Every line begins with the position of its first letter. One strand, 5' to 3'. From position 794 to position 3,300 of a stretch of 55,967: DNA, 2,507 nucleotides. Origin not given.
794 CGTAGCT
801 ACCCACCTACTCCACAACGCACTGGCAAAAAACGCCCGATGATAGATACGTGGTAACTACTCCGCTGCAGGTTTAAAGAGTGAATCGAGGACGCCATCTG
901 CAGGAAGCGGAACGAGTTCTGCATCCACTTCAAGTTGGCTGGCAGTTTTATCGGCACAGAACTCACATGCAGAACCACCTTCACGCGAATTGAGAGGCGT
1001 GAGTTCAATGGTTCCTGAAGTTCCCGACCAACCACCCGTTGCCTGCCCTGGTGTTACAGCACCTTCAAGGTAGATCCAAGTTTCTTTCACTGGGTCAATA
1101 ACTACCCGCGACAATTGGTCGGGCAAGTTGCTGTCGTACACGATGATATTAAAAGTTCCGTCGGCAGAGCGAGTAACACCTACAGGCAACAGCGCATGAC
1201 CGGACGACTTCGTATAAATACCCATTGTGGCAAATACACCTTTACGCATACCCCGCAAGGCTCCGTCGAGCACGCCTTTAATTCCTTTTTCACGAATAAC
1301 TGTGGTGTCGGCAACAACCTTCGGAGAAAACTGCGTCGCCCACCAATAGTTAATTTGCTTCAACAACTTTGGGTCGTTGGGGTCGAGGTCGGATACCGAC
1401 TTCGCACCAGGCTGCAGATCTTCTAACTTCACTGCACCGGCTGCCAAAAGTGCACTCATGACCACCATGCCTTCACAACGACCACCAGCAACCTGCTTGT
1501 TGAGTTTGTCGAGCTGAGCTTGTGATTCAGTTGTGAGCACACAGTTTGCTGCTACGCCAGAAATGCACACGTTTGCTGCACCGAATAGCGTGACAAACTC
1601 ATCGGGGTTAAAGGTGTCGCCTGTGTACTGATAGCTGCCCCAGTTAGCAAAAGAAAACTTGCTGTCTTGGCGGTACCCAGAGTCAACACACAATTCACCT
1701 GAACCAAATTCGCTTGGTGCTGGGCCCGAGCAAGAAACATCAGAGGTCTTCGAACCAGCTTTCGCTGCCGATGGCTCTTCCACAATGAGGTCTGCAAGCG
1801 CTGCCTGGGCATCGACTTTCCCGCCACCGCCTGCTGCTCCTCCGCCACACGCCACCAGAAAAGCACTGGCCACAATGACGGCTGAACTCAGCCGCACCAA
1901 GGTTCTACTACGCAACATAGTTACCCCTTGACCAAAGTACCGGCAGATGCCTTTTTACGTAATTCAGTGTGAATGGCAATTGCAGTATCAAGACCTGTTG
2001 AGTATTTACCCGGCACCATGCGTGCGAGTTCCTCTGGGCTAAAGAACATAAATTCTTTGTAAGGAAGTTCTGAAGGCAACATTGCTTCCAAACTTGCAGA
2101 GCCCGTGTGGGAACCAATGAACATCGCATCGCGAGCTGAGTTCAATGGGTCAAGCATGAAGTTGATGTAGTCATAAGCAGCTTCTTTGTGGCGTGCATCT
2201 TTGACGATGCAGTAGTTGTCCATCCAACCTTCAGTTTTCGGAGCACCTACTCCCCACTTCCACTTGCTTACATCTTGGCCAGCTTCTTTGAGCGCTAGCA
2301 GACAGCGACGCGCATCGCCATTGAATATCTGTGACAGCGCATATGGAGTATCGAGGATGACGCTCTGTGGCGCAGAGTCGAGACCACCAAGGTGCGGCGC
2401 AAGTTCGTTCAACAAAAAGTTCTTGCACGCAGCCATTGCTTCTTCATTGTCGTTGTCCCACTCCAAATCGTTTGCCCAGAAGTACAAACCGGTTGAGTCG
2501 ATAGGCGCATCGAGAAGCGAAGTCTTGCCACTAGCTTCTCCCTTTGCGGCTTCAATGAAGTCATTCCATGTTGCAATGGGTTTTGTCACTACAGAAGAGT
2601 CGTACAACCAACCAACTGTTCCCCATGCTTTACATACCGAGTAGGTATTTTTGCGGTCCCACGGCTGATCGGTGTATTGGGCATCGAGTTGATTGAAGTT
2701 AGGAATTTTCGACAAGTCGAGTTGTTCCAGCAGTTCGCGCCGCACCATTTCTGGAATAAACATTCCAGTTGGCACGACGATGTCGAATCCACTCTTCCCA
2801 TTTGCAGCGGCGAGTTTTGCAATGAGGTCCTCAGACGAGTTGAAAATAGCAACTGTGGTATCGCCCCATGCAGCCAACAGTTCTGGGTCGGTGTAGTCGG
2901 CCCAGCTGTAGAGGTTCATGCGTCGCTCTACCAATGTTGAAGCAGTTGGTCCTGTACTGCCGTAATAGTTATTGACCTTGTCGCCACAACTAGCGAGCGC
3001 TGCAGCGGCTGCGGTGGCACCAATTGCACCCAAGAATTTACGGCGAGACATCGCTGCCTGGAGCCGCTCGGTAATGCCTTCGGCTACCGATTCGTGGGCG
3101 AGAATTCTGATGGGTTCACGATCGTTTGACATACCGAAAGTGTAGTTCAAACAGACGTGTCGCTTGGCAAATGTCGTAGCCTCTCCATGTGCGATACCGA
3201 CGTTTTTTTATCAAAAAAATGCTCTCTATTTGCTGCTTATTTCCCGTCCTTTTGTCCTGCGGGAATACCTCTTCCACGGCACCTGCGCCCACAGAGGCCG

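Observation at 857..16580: Triplicated, unrecognised lipoprotein domain with papain-order Cys...His...Asn residues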

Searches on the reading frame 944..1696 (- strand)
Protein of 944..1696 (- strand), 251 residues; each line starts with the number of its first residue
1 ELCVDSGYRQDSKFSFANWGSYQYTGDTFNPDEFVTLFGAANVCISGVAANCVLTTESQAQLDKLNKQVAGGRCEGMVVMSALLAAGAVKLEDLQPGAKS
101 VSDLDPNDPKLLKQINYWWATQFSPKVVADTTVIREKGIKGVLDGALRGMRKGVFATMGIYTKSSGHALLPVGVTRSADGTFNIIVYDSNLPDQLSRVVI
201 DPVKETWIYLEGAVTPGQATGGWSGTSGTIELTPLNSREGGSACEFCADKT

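Call 16: search_solved_structures(query=A3, max_evalue=10, show_alignments=3)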
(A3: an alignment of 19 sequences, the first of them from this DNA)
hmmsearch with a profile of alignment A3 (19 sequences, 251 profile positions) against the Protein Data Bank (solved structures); distinct sequences matched with E-value up to 10: 1.
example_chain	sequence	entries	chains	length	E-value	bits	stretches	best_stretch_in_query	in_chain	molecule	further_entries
7avh_A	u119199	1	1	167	0.14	14.5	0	191-236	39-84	LPXTG cell wall surface protein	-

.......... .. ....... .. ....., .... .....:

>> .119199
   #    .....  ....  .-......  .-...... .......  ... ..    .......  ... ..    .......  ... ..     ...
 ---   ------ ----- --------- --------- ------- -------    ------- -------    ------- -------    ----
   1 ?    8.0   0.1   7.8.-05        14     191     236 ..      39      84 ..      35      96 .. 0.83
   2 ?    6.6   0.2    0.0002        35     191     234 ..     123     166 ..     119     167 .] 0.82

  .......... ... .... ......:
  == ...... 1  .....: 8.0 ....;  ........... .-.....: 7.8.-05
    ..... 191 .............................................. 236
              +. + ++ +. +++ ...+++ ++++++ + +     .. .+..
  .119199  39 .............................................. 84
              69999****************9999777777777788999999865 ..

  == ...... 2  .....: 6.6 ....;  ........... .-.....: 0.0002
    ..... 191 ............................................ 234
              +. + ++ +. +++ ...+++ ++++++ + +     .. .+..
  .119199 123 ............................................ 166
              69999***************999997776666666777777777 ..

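Call 26: predict_structure(alignment_id=A3)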
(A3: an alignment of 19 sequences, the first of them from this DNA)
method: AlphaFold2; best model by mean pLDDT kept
length: 251 residues; sequences in the alignment: 19
mean_pLDDT: 85.9   pTM: 0.83
mean pLDDT of the five models: 85.9, 80.7, 78.3, 77.9, 73.0
residues with pLDDT >= 90: 88; 70-90: 145; 50-70: 18; < 50: 0
segments of 3 or more residues with pLDDT < 50: none
pLDDT, mean of each block of 10 residues (from residue 1): 81 74 75 84 87 91 85 87 89 89 87 88 84 90 93 91 89 95 93 90 94 69 89 85 71 59
secondary structure, 60 per line:
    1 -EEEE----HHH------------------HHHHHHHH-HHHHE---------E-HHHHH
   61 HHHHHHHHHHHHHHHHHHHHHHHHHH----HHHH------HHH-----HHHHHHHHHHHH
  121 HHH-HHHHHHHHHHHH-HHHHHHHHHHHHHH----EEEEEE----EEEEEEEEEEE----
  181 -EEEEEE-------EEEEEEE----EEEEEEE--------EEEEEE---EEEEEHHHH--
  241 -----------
elements in order: E2-5 H31-38 H40-43 H56-86 H91-94 H109-123 H125-136 H138-151 E156-161 E166-176 E182-187 E195-201 E206-212 E221-226 E230-234 H235-238

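Call 29: fold_search(model_id=the predicted structure, library=pdb)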
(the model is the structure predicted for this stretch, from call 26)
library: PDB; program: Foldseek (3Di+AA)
matches with E <= 10: 596; with E <= 0.001: 0
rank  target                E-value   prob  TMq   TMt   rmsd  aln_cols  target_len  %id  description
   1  1cv8                  9.6e-03  0.97  0.33  0.44   8.1       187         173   14  STAPHOPAIN, CYSTEINE PROTEINASE FROM STAPHYLOCOCCUS AUREUS V8 (released 1998-10-14)
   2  2avw_B                1.6e-02  0.97  0.26  0.23   6.4       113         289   14  Crystal structure of monoclinic form of streptococcus Mac-1 (released 2006-02-28)
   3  9hb2                  1.7e-02  0.63  0.31  0.28  13.8       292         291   12  Structure of the truncated version of IdeC protease C94S from Streptococcus canis (released 2025-10-01)
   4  9hb1                  2.2e-02  0.97  0.27  0.24   6.7       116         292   16  Structure of IdeC protease C94S from Streptococcus canis (released 2025-10-01)
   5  2avw_D                2.9e-02  0.95  0.25  0.22   7.0       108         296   13  Crystal structure of monoclinic form of streptococcus Mac-1 (released 2006-02-28)
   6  2avw_A                3.3e-02  0.96  0.26  0.23   6.6       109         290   14  Crystal structure of monoclinic form of streptococcus Mac-1 (released 2006-02-28)
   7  8a47_C                3.3e-02  0.96  0.27  0.24   6.7       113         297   15  IdeS in complex with IgG1 Fc (released 2022-11-30)
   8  8oig_A                4.1e-02  0.92  0.34  0.47   7.7       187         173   13  Crystal Structure of Staphopain C from Staphylococcus aureus (released 2023-06-21)
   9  2au1                  4.6e-02  0.85  0.24  0.21   6.7       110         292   14  Crystal Structure of group A Streptococcus MAC-1 orthorhombic form (released 2006-02-28)
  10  1y08                  6.7e-02  0.87  0.26  0.23   6.9       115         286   15  Structure of the Streptococcal Endopeptidase IdeS, a Novel Cysteine Proteinase with Strict Specificity for IgG (released 2004-12-21)
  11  9mdo                  7.5e-02  0.66  0.21  0.13  10.4       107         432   17  Crystal Structure of Y559A Prosegment Binding Loop Mutant of C0362 (TDE_0362 [TDE0362] resi 205-647) (released 2025-02-12)
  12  7mo0_D                9.9e-02  0.57  0.20  0.34   6.8        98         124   13  Crystal Structure of Nucleoporin NUP50 Ran-Binding Domain in Complex with Ran-GPPNHP (released 2022-06-15)
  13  9arc                  1.1e-01  0.77  0.24  0.15  10.9       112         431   16  Crystal Structure of C0362 (TDE_0362 [TDE0362] resi 205-647) (released 2024-11-27)
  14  7kq2_B                1.8e-01  0.12  0.12  0.22  14.0       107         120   11  1.98 A resolution crystal structure of Group A Streptococcus H111A HupZ-V5-His6 (released 2021-02-10)
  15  6sj9_A                2.2e-01  0.20  0.18  0.08  16.6       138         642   11  Proteasome accessory factor B/C (PafBC) of Arthrobacter aurescens (released 2019-10-16)
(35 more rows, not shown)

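Call 30: search_protein_families(library=pfam, alignment_id=A3, max_evalue=10)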
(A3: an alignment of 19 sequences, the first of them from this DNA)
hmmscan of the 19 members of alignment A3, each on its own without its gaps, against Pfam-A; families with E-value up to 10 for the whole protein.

A. member 1, seq(251 aa): 0 families

B. families by the number of members that match (of 19 scanned): 10 families
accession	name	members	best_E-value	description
PF16076.10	Acyltransf_C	1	0.0034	Acyltransferase C-terminus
PF23746.1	Gp41_Mu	1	0.038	Tail assembly protein gp41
PF08308.17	PEGA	1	0.045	PEGA domain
PF25252.1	DUF7854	1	0.082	Family of unknown function (DUF7854)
PF04866.18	Rota_NS6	1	0.083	Rotavirus non-structural protein 6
PF21616.3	Topo-V_HhH_2_2nd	1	0.087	Topoisomerase V, second (HhH)2 tandem domain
PF10703.15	MoaF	1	0.15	MoaF N-terminal domain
PF12982.12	DUF3866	1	0.16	Protein of unknown function (DUF3866)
PF09392.15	T3SS_needle_F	1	0.17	Type III secretion needle MxiH, YscF, SsaG, EprI, PscF, EscF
PF21288.3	Kazal_C6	1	0.21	Complement component C6, KAZAL domain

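Call 36: search_protein_representatives(alignment_id=A3)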
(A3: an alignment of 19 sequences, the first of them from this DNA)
Query: 19 sequences, 251 profile positions. Proteins with E-value up to 0.001 (for the whole library): 2587; up to 1e-10: 1540; up to 1e-30: 900. The best 150 are listed.
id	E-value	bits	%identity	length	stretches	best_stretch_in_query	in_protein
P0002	2.6e-98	344.5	-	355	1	1-250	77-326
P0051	1.3e-92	325.8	-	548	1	2-249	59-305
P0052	5.6e-91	320.5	-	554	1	2-250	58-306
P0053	7.0e-91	320.2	-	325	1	2-250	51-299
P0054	1.0e-90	319.6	-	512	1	2-249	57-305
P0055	5.3e-90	317.3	-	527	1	2-249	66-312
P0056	1.6e-89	315.7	-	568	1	2-249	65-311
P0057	2.0e-89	315.4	-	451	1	2-249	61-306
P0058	2.2e-88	312.0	-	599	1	2-248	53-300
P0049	1.9e-87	308.9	-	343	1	2-249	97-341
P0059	2.4e-86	305.3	-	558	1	2-249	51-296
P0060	2.9e-86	305.1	-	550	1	2-249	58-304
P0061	4.0e-86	304.6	-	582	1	2-249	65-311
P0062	3.8e-85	301.4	-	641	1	2-249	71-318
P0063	1.4e-84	299.5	-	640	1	2-249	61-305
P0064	2.9e-84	298.5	-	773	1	1-249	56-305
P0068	1.4e-80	286.4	-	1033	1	2-250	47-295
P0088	2.7e-74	265.8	-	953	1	2-248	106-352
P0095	1.7e-71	256.7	-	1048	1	4-246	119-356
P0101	6.8e-70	251.4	-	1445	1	3-250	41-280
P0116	5.6e-65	235.3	-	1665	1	6-250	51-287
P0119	2.9e-64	233.0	-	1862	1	3-249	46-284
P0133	1.3e-62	227.6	-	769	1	2-249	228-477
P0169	6.3e-58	212.2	-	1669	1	3-250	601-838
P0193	2.7e-56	206.9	-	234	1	4-246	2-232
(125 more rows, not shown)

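Call 38: list_cluster_members(proteins=[P0051, P0068, P0101, P0119, P0064, P0088, P0169, P0193, P0133, P0035])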
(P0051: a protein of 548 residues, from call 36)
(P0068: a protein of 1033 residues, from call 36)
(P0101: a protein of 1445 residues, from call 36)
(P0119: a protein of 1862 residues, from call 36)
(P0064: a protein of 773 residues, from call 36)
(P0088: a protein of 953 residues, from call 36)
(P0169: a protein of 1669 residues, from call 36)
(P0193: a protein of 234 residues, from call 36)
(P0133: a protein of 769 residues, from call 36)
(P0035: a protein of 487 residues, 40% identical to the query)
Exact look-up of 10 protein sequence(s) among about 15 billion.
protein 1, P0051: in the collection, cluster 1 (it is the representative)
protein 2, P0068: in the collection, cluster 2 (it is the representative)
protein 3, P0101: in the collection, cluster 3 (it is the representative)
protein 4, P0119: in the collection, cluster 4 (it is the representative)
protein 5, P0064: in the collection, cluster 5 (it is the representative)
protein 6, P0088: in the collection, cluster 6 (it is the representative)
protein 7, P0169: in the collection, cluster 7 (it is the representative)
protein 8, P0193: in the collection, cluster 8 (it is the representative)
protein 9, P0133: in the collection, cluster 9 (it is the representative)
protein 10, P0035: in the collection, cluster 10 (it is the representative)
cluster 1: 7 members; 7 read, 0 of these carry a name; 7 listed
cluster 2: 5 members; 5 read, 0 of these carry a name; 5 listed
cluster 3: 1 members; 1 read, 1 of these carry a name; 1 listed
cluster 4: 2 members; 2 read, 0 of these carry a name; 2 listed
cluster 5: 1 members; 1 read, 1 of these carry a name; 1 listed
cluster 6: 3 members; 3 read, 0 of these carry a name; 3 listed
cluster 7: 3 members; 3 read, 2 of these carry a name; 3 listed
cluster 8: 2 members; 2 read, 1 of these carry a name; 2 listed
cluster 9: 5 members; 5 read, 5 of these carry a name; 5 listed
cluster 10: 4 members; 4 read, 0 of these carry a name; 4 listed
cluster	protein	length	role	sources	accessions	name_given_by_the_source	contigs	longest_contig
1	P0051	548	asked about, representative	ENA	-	-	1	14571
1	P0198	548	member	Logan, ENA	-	-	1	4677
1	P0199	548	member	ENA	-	-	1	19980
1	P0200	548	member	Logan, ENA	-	-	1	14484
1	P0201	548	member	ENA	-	-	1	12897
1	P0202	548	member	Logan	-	-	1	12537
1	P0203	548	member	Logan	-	-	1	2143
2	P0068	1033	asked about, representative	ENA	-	-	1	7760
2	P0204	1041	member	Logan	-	-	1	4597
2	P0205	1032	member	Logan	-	-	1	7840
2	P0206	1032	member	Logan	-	-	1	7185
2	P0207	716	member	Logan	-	-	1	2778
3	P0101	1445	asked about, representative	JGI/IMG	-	hypothetical protein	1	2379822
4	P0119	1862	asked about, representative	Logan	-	-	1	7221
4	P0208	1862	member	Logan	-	-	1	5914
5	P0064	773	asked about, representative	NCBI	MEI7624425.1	MAG: Ig-like domain-containing protein, partial [Actinomycetes bacterium]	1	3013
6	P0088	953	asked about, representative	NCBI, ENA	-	-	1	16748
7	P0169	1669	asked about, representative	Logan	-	-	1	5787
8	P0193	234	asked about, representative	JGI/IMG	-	hypothetical protein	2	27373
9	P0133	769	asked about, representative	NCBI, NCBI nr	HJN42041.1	MAG TPA: hypothetical protein QF589_08025, partial [Anaerolineales bacterium] | hypothetical protein [Anaerolineales bacterium]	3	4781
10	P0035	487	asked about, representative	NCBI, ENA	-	-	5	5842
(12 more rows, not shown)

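Call 39: search_protein_families(library=pfam, max_evalue=0.001, proteins=[P0068, P0101, P0116, P0119, P0095, P0064, P0088, P0133])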
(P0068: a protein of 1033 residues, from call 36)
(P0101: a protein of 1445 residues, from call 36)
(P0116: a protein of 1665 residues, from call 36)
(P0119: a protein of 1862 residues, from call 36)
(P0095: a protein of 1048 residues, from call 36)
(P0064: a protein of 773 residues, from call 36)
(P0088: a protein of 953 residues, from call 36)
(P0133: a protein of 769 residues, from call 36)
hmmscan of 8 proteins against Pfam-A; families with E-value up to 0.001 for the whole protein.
P0068 (1033 aa): 0 families

P0101 (1445 aa): 1 family
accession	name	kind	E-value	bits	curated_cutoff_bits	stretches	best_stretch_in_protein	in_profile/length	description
PF02368.24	Big_2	-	5.3e-22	78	22.8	3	884-927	27-70/79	Bacterial Ig-like domain (group 2)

P0116 (1665 aa): 3 families
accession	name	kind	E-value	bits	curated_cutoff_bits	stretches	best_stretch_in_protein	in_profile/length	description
PF02368.24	Big_2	-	1.5e-26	92.6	22.8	4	894-939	26-70/79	Bacterial Ig-like domain (group 2)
PF02140.24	SUEL_Lectin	-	2.1e-11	44.5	31.4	1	1334-1406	3-78/80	D-galactoside/L-rhamnose binding SUEL lectin domain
PF22967.3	Ig_NUP210_1st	-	0.00024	21.6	27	0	889-943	19-70/92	NUP210 Ig-like domain 1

P0119 (1862 aa): 4 families
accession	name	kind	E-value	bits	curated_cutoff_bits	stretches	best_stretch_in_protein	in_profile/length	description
PF13385.13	Laminin_G_3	-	9.7e-26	91.2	27.6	2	1483-1626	2-151/151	Concanavalin A-like lectin/glucanases superfamily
PF02368.24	Big_2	-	8.8e-06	26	22.8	1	639-682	29-71/79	Bacterial Ig-like domain (group 2)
PF02973.23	Sialidase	-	0.00014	21.9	26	1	1557-1627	109-183/189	Sialidase, N-terminal domain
PF06439.18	3keto-disac_hyd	-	0.00085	19.9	26.8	0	1746-1807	99-162/187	3-keto-disaccharide hydrolase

P0095 (1048 aa): 0 families

P0064 (773 aa): 2 families
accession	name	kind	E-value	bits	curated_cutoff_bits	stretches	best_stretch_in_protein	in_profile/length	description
PF02368.24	Big_2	-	1.6e-15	57.2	22.8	3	714-755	27-68/79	Bacterial Ig-like domain (group 2)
PF25354.1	Ig_NUP210_16th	-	1.1e-05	25.3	27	1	630-668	22-61/72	NUP210-like, Ig-like domain 16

P0088 (953 aa): 0 families

P0133 (769 aa): 0 families

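Call 48: fold_search(model_id=the predicted structure, library=viral)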
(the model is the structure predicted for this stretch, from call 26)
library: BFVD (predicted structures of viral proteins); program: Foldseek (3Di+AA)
matches with E <= 10: 871; with E <= 0.001: 0
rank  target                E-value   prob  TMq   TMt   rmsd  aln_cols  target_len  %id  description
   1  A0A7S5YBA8            3.4e-02  0.28  0.17  0.27  19.9       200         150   10  (no name in the UniProt tables at hand)
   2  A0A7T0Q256            4.0e-02  0.85  0.19  0.10   7.6        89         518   17  (no name in the UniProt tables at hand)
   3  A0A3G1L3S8            4.7e-02  0.33  0.21  0.20  11.4       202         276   13  Putative peptidoglycan-binding protein [Synechococcus phage S-CBWM1]
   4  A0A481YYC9            7.0e-02  0.41  0.19  0.09  13.1       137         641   15  Papain family cysteine protease [Marseillevirus LCMAC202]
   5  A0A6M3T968            8.3e-02  0.82  0.20  0.38   9.0        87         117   10  (no name in the UniProt tables at hand)
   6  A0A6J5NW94            1.0e-01  0.14  0.15  0.20  14.9       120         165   12  Uncharacterized protein [uncultured Caudovirales phage]
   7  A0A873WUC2            1.2e-01  0.72  0.20  0.25   8.5       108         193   13  (no name in the UniProt tables at hand)
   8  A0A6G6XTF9            1.3e-01  0.20  0.15  0.23  12.1       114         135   11  Uncharacterized protein [Citrobacter phage IME-JL8]
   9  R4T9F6                1.4e-01  0.94  0.24  0.58   3.5        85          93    8  Uncharacterized protein [Halogranum tailed virus 1]
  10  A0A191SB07            1.4e-01  0.44  0.19  0.37   6.0       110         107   11  (no name in the UniProt tables at hand)
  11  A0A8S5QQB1            1.4e-01  0.38  0.20  0.30  10.8       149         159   11  Helix-turn-helix domain protein [Siphoviridae sp. ct8LX107]
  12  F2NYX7                1.4e-01  0.18  0.25  0.17  19.2       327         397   10  Complete DpAV4 genome [Diadromus pulchellus ascovirus 4a]
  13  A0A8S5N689            1.5e-01  0.06  0.12  0.16  22.1       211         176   11  Uncharacterized protein [Siphoviridae sp. ctfWC31]
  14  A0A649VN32            1.6e-01  0.28  0.17  0.28   6.9        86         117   13  Uncharacterized protein [Arthrobacter phage Mufasa8]
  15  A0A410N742            1.7e-01  0.05  0.13  0.08  19.2       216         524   10  VP4 [Halorubrum pleomorphic virus 11]
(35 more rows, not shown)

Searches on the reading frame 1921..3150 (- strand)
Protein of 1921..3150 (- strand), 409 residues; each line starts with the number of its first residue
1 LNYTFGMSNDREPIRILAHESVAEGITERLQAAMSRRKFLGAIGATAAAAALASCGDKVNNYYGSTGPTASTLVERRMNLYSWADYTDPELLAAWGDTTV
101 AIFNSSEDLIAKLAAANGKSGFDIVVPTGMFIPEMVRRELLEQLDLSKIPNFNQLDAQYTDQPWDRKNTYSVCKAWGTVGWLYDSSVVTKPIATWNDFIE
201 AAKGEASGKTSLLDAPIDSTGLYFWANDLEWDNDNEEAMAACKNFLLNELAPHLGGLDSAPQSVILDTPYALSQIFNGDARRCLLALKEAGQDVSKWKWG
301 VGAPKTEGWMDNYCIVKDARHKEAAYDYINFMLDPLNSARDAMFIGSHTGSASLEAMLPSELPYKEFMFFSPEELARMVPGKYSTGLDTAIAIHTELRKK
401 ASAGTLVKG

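Call 19: search_protein_families(library=pfam, max_evalue=0.001, proteins=[window:1921-3150:-])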
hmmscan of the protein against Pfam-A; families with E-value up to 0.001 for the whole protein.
window:1921-3150:- (409 aa): 3 families
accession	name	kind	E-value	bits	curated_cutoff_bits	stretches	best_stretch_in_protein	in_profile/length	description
PF13416.11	SBP_bac_8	-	7e-20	72.4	27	1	97-340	11-251/279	Bacterial extracellular solute-binding protein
PF01547.30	SBP_bac_1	-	4.6e-06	27.3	26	1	100-335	27-303/307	Bacterial extracellular solute-binding protein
PF13343.11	SBP_bac_6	-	0.0002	21.4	24.6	0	124-200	6-88/245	Bacterial extracellular solute-binding protein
